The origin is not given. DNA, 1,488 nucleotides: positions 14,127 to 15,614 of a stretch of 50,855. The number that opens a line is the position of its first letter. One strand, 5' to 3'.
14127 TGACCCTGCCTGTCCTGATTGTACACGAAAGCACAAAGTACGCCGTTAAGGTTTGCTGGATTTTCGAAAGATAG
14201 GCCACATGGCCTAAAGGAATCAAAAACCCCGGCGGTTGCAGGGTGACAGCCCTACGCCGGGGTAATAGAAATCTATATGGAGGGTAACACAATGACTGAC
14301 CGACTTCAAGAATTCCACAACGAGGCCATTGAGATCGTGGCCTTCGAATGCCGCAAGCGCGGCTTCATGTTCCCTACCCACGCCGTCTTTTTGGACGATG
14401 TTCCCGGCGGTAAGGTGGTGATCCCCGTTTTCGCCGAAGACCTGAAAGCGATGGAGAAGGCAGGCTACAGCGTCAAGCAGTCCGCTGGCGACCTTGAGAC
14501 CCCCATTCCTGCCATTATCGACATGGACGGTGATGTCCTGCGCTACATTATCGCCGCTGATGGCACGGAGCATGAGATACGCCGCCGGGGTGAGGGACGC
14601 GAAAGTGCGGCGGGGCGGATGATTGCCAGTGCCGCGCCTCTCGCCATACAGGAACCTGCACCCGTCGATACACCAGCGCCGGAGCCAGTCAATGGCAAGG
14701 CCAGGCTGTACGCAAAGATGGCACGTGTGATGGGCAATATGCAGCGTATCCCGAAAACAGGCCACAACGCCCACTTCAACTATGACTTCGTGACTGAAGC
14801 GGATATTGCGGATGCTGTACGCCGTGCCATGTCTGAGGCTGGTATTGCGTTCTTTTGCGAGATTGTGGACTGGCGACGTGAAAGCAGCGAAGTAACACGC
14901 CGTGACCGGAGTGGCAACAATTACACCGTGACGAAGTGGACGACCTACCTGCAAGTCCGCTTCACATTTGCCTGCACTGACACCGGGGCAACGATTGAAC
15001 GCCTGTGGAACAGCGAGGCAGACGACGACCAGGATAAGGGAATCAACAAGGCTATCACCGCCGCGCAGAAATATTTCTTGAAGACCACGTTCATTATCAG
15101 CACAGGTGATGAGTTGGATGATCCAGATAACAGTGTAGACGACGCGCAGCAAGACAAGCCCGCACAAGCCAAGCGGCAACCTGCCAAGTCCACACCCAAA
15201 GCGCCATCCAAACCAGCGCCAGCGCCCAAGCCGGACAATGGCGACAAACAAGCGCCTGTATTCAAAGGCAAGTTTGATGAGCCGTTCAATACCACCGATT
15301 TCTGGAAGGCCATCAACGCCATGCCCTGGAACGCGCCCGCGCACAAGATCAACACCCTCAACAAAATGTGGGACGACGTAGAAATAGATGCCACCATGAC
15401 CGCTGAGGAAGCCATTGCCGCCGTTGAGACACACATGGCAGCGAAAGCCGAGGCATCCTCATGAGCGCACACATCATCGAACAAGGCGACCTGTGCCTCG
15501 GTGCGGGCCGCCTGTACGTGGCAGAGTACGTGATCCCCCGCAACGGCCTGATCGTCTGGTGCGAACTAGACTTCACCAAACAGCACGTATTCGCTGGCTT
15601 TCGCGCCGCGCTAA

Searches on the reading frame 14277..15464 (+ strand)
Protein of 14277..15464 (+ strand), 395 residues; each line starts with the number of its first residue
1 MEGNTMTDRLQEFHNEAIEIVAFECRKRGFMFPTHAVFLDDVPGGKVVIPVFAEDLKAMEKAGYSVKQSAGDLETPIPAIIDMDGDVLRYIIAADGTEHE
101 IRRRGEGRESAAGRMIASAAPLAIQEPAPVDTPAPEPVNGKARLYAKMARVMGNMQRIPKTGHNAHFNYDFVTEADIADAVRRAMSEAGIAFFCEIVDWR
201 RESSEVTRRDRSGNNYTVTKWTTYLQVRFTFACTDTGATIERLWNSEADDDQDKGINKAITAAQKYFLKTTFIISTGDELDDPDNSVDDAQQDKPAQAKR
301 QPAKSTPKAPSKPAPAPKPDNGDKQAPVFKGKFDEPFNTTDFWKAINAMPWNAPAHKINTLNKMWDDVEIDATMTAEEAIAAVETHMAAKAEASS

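Call 104: search_protein_families(library=pfam, proteins=[window:14277-15464:+], max_evalue=0.001)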
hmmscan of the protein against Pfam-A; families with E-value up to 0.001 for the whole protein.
window:14277-15464:+ (395 aa): 1 family
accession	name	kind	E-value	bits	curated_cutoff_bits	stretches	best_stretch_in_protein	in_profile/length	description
PF04404.17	ERF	-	4.6e-19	69.3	25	1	145-305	2-147/153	ERF superfamily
